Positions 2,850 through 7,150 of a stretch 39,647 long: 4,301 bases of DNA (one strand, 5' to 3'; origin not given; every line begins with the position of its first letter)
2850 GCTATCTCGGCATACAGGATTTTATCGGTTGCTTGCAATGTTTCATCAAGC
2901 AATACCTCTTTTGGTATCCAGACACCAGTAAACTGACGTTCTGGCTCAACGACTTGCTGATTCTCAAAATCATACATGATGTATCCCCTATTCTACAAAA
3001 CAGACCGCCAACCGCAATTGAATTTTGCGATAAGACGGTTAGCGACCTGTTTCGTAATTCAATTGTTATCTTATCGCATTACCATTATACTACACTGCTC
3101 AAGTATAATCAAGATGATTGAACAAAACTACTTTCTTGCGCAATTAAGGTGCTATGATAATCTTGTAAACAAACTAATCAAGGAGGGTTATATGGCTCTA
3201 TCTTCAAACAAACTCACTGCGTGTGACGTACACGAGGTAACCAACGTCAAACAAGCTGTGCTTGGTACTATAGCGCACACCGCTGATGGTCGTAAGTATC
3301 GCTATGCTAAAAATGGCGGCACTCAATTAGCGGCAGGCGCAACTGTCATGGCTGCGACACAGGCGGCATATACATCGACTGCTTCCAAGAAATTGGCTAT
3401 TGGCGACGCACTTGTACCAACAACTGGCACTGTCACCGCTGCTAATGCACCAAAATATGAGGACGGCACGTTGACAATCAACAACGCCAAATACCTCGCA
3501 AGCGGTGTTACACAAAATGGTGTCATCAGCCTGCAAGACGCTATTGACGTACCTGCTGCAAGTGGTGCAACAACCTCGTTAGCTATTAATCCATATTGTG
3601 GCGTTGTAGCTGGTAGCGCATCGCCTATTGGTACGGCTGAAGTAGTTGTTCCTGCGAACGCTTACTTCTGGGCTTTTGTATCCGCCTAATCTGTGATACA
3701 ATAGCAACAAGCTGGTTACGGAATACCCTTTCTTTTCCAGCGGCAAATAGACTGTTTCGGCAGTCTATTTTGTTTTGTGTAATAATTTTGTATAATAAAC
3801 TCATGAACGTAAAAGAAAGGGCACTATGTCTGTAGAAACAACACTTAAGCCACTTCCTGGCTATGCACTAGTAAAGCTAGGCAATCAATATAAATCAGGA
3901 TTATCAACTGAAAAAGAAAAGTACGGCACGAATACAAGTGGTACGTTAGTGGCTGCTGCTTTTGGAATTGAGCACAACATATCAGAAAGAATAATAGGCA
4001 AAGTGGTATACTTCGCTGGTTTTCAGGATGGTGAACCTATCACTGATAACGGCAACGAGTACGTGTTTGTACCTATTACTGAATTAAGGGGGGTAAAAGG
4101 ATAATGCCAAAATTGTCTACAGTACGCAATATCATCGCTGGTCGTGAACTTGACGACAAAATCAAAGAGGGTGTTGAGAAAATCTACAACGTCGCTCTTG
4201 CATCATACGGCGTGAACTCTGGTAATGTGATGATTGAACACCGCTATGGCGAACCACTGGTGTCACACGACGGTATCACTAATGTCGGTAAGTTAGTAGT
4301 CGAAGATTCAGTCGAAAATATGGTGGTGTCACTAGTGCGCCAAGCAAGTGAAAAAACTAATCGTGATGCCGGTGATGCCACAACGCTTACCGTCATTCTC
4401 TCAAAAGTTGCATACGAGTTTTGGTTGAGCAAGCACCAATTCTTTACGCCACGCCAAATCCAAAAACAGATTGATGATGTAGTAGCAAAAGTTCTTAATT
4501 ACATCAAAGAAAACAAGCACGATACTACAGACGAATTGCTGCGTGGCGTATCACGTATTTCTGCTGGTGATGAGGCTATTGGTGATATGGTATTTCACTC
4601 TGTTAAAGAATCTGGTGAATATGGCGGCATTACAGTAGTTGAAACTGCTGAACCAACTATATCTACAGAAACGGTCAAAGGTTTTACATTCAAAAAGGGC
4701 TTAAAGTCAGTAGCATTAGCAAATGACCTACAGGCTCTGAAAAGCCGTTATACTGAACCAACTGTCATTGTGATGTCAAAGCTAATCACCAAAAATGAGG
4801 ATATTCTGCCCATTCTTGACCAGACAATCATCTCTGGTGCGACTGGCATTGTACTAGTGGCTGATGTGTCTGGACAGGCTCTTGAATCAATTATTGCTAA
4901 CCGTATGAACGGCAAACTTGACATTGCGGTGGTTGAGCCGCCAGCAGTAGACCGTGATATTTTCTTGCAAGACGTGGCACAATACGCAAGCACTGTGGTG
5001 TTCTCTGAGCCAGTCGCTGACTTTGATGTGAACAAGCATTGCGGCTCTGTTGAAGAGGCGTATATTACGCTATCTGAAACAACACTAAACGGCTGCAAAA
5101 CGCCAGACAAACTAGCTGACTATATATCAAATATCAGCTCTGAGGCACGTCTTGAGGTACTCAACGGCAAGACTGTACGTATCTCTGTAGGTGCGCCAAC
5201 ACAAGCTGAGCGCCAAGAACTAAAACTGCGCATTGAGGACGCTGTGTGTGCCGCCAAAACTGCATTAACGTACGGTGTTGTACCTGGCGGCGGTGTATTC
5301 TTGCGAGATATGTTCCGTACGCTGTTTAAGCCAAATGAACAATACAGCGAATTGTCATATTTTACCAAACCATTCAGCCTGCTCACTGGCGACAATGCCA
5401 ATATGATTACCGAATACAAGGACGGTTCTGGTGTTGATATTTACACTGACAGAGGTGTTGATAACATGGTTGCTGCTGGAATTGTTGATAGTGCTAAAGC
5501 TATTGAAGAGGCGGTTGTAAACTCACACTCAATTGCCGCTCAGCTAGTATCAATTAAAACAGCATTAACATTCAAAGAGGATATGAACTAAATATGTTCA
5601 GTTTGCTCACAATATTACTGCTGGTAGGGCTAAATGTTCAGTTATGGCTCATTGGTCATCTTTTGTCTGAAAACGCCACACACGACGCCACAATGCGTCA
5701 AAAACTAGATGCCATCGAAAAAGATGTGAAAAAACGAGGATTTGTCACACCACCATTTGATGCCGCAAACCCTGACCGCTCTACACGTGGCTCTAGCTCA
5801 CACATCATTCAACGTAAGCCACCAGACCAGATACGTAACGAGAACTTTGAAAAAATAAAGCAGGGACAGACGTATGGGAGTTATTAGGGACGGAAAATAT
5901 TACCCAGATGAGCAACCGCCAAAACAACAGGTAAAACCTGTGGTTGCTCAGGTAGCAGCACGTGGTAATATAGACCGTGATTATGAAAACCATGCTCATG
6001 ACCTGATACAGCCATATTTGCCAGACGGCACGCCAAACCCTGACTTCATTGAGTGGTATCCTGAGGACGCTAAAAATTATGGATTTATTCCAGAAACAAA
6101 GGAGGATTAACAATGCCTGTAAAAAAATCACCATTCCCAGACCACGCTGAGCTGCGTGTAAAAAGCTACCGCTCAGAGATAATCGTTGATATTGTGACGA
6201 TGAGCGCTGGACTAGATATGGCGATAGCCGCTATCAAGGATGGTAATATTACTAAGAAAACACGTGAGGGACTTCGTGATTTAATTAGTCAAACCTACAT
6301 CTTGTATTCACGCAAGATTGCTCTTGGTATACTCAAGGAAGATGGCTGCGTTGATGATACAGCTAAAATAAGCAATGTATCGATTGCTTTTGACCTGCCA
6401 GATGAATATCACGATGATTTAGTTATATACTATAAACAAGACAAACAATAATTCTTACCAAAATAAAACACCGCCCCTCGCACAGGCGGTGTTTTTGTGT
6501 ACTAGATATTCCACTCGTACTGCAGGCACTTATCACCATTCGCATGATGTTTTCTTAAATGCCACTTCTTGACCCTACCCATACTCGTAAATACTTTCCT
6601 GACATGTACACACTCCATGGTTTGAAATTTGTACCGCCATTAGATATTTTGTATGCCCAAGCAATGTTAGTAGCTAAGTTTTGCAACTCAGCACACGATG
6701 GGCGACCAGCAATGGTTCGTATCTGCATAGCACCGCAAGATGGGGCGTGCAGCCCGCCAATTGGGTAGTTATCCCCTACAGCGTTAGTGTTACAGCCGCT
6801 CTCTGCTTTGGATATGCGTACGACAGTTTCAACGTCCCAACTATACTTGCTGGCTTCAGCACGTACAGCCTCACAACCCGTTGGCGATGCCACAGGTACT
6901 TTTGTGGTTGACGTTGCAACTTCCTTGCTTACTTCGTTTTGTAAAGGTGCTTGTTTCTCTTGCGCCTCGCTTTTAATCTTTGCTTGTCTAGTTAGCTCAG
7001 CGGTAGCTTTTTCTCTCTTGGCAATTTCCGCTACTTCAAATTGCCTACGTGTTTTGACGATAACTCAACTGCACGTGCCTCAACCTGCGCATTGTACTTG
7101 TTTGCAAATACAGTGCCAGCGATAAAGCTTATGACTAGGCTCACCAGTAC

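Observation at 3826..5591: Complete GroES-GroEL-like chaperonin pair in a phage genome under 40 kb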

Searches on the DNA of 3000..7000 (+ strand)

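Call 5: search_dna_similar(query=window:3000-7000:+, collection=phages, mode=near, max_rows=25)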
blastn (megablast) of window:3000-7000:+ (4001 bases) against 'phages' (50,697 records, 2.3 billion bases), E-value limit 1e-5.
No match.

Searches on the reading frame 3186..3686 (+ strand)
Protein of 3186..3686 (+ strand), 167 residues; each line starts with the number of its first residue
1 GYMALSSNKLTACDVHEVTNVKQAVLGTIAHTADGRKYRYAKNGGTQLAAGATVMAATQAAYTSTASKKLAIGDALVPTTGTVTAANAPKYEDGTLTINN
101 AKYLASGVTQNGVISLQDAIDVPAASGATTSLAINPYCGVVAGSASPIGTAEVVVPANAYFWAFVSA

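Call 3: search_protein_families(library=pfam, proteins=[window:3186-3686:+], max_evalue=1)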
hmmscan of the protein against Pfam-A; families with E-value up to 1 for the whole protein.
window:3186-3686:+ (167 aa): 1 family
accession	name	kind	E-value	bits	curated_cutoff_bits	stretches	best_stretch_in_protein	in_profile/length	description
PF05860.19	TPS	-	0.22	11.8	33.5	1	20-119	105-207/252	TPS secretion domain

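Call 4: search_protein_families(library=phrogs, proteins=[window:3186-3686:+], max_evalue=0.01)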
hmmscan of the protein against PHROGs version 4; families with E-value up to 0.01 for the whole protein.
window:3186-3686:+ (167 aa): 1 family
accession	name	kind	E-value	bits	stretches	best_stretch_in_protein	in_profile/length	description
phrog_26298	-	head and packaging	0.0074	17.5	0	25-81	49-105/114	virion structural protein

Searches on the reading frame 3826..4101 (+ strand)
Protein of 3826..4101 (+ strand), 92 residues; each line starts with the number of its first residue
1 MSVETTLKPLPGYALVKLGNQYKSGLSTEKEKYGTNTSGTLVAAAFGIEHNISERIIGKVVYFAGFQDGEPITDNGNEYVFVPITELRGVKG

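Call 3: search_protein_families(library=pfam, proteins=[window:3826-4101:+], max_evalue=1)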
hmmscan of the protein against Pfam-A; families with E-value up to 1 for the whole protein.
window:3826-4101:+ (92 aa): 0 families

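Call 4: search_protein_families(library=phrogs, proteins=[window:3826-4101:+], max_evalue=0.01)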
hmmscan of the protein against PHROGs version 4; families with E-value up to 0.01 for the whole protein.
window:3826-4101:+ (92 aa): 0 families

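Call 12: find_homologous_proteins(query=window:3826-4101:+, max_evalue=0.01)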
Query window:3826-4101:+ (92 aa): 36 proteins with E <= 0.01 among 36 candidates.
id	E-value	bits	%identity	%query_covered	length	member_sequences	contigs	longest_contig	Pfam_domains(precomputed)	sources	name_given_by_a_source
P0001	5.8e-52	191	96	100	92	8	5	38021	-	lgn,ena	-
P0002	3.5e-40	154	79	100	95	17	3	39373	-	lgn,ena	-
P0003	1.5e-39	151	78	99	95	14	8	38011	-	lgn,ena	-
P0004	1.8e-39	151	78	100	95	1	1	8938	-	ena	-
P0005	3.9e-38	147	75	100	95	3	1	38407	-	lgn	-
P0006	4.1e-37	144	77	100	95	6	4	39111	-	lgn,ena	-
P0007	1.1e-36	142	73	99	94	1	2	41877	-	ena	-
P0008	5.9e-36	140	73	100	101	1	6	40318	-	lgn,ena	-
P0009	5.9e-36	140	75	100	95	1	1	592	-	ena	-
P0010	2.0e-35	138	74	99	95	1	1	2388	-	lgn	-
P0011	9.4e-30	120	66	99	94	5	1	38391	-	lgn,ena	-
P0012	4.5e-28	115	63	97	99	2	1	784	-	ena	-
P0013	3.3e-21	93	55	92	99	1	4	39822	-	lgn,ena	-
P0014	5.3e-21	92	55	92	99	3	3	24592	-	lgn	-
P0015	1.2e-20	91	54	92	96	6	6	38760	-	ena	-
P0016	1.6e-20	91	56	92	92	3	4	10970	PF00166.27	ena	-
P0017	1.1e-19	88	54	92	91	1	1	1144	PF00166.27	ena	-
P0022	1.3e-18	85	52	93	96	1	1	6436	PF00166.27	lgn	-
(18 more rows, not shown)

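Call 16: search_solved_structures(query=A1, max_evalue=10, show_alignments=3)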
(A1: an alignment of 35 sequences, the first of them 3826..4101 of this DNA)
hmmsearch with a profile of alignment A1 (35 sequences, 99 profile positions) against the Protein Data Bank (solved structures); distinct sequences matched with E-value up to 10: 4.
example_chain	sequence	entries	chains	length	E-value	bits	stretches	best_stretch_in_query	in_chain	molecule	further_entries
5kat_A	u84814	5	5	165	0.3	14.8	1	45-92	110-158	SA2223 protein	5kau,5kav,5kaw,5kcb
1hx5_A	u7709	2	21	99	0.58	13.9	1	3-92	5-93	10 KDA CHAPERONIN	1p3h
3lur_A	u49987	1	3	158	0.92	13.3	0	45-90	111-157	Putative bacterial transcription regulation protein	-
7kft_B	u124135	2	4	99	1.1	13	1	17-65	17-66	Cas2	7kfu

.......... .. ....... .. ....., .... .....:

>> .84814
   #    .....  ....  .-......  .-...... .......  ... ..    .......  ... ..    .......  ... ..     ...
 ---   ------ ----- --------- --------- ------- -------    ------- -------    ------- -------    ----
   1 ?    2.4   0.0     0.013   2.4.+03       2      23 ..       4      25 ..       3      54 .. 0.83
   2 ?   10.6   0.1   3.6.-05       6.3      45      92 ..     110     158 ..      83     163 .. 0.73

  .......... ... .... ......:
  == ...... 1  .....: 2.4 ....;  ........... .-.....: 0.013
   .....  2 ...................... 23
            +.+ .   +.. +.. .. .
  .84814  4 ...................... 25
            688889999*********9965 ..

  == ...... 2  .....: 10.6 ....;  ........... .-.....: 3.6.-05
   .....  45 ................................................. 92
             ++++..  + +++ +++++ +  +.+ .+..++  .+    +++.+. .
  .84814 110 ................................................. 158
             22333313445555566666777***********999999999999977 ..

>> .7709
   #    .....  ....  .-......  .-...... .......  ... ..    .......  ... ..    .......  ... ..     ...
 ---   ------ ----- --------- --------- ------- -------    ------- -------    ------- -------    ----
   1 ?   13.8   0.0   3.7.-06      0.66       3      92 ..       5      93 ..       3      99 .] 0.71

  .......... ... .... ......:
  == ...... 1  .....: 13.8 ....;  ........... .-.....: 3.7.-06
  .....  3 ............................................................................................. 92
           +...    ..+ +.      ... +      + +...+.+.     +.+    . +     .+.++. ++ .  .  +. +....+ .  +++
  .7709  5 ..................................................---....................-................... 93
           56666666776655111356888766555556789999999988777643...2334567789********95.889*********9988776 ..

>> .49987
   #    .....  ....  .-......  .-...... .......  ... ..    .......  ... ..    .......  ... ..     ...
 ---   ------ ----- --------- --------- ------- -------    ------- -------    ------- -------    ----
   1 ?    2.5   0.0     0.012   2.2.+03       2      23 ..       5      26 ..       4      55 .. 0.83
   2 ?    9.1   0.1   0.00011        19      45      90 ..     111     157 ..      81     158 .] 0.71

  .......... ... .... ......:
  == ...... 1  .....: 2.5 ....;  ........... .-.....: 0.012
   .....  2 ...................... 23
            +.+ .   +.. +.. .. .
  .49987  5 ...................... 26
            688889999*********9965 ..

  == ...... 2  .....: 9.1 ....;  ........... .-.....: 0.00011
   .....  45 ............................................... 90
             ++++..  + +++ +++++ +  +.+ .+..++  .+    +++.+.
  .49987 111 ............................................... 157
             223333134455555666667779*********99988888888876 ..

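Call 17: search_protein_families(library=pfam, alignment_id=A1, max_evalue=1)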
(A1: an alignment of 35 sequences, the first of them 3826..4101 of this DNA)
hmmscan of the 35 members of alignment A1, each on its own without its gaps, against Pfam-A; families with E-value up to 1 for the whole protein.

A. member 1, window:3826-4101:+ (92 aa): 0 families

B. families by the number of members that match (of 35 scanned): 9 families
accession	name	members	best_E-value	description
PF00166.26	Cpn10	27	3.1e-06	Chaperonin 10 Kd subunit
PF25362.1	bPH_11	2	0.18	Bacterial PH domain-like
PF18994.6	Prophage_tailD1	1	0.017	Prophage endopeptidase tail N-terminal domain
PF24765.1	SAC9_C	1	0.034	SAC9 C-terminal domain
PF13281.12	MAP3K_TRAF_bd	1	0.044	MAP3K TRAFs-binding domain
PF09139.17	Tam41_Mmp37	1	0.067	Phosphatidate cytidylyltransferase, mitochondrial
PF08846.15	DUF1816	1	0.099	Domain of unknown function (DUF1816)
PF00963.24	Cohesin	1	0.13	Cohesin domain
PF03876.22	SHS2_Rpb7-N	1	0.25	SHS2 domain found in N terminus of Rpb7p/Rpc25p/MJ0397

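Call 28: predict_structure(alignment_id=A2)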
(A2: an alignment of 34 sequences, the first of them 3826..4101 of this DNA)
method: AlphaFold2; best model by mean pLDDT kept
length: 92 residues; sequences in the alignment: 34
mean_pLDDT: 70.6   pTM: 0.63
mean pLDDT of the five models: 70.6, 65.6, 65.5, 63.4, 62.0
residues with pLDDT >= 90: 0; 70-90: 53; 50-70: 24; < 50: 15
segments of 3 or more residues with pLDDT < 50: 21-27, 29-34
pLDDT, mean of each block of 10 residues (from residue 1): 68 81 44 64 71 73 67 82 84 75
secondary structure, 60 per line:
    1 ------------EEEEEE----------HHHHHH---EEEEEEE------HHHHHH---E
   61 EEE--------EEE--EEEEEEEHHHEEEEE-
elements in order: E13-18 H29-34 E38-44 H51-56 E60-63 E72-74 E77-83 E87-91

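Call 31: fold_search(model_id=the predicted structure, library=pdb)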
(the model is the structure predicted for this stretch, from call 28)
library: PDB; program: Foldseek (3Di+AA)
matches with E <= 10: 82; with E <= 0.001: 0
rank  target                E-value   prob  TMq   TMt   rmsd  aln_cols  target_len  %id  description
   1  1p3h_A                7.2e-03  1.00  0.69  0.64   5.6        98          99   23  Crystal Structure of the Mycobacterium tuberculosis chaperonin 10 tetradecamer (released 2003-07-15)
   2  8wuw_a                9.6e-03  1.00  0.59  0.58   6.1        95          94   19  Cryo-EM structure of H. thermophilus GroEL-GroES2 asymmetric football complex (released 2024-03-27)
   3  1p3h_B                1.1e-02  1.00  0.68  0.64   5.5        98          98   23  Crystal Structure of the Mycobacterium tuberculosis chaperonin 10 tetradecamer (released 2003-07-15)
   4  4pkn_W                1.5e-02  1.00  0.60  0.58   5.1       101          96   17  Crystal structure of the football-shaped GroEL-GroES2-(ADPBeFx)14 complex containing substrate Rubisco (released 2014-08-20)
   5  1wnr_A                1.5e-02  1.00  0.53  0.63   5.0        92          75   22  Crystal structure of the Cpn10 from Thermus thermophilus HB8 (released 2004-12-07)
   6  1hx5_A                1.5e-02  1.00  0.54  0.60   6.4        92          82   25  Crystal structure of M. tuberculosis chaperonin-10 (released 2001-08-08)
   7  5opx_P                1.5e-02  1.00  0.59  0.58   5.4        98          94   15  Crystal structure of the GroEL mutant A109C in complex with GroES and ADP BeF2 (released 2018-01-10)
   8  4pkn_X                1.5e-02  0.99  0.51  0.49   6.3        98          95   14  Crystal structure of the football-shaped GroEL-GroES2-(ADPBeFx)14 complex containing substrate Rubisco (released 2014-08-20)
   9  5opx_O                1.6e-02  1.00  0.60  0.59   5.3        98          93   15  Crystal structure of the GroEL mutant A109C in complex with GroES and ADP BeF2 (released 2018-01-10)
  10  5opx_1                1.7e-02  1.00  0.57  0.57   5.5        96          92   16  Crystal structure of the GroEL mutant A109C in complex with GroES and ADP BeF2 (released 2018-01-10)
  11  1wnr_G                1.8e-02  1.00  0.56  0.59   6.3        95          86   23  Crystal structure of the Cpn10 from Thermus thermophilus HB8 (released 2004-12-07)
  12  5opx_U                1.8e-02  1.00  0.59  0.59   5.5        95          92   15  Crystal structure of the GroEL mutant A109C in complex with GroES and ADP BeF2 (released 2018-01-10)
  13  1wnr_C                1.9e-02  1.00  0.60  0.64   5.6        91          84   23  Crystal structure of the Cpn10 from Thermus thermophilus HB8 (released 2004-12-07)
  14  3nx6                  2.3e-02  1.00  0.54  0.65   4.0        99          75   18  Crystal Structure of co-chaperonin, GroES (Xoo4289) from Xanthomonas oryzae pv. oryzae KACC10331 (released 2010-07-28)
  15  4v4o_O                2.3e-02  1.00  0.59  0.56   6.4        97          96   25  Crystal Structure of the Chaperonin Complex Cpn60/Cpn10/(ADP)7 from Thermus Thermophilus (released 2014-07-09)
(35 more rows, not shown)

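Call 78: fold_search(model_id=the predicted structure, library=viral)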
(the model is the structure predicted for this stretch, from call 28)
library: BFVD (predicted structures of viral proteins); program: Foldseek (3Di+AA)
matches with E <= 10: 200; with E <= 0.001: 5
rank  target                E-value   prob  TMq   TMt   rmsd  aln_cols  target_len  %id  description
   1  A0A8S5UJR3            6.9e-07  1.00  0.69  0.65   4.9        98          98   34  10 kDa chaperonin [Podoviridae sp. ct9A73]
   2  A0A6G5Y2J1            2.4e-04  1.00  0.67  0.63   3.7        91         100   15  (no name in the UniProt tables at hand)
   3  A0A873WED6            4.3e-04  1.00  0.66  0.67   4.3        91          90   22  (no name in the UniProt tables at hand)
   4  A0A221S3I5            4.6e-04  1.00  0.61  0.64   4.9        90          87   22  Co-chaperonin GroES [uncultured virus]
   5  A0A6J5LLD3            4.8e-04  1.00  0.61  0.47   5.6       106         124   19  Uncharacterized protein [uncultured Caudovirales phage]
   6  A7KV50                1.2e-03  1.00  0.60  0.54   6.0        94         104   20  (no name in the UniProt tables at hand)
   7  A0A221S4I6            1.4e-03  1.00  0.61  0.66   5.6        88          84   22  Co-chaperonin GroES [uncultured virus]
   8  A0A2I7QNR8            1.5e-03  1.00  0.62  0.47   5.2       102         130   14  (no name in the UniProt tables at hand)
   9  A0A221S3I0            1.6e-03  1.00  0.74  0.56   3.7       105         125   24  Co-chaperonin GroES [uncultured virus]
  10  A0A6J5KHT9            1.7e-03  1.00  0.63  0.63   4.0        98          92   18  GroES chaperonin family [uncultured Caudovirales phage]
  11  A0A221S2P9            2.2e-03  1.00  0.61  0.53   4.4       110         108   16  Co-chaperonin GroES [uncultured virus]
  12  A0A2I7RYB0            2.3e-03  1.00  0.69  0.68   4.2        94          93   23  (no name in the UniProt tables at hand)
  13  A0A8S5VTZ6            2.3e-03  1.00  0.63  0.68   6.2        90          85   18  Co-chaperonin [Ackermannviridae sp.]
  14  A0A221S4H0            2.3e-03  1.00  0.64  0.56   4.6       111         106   12  Co-chaperonin GroES (Fragment) [uncultured virus]
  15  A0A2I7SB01            2.3e-03  1.00  0.60  0.59   6.1        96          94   16  (no name in the UniProt tables at hand)
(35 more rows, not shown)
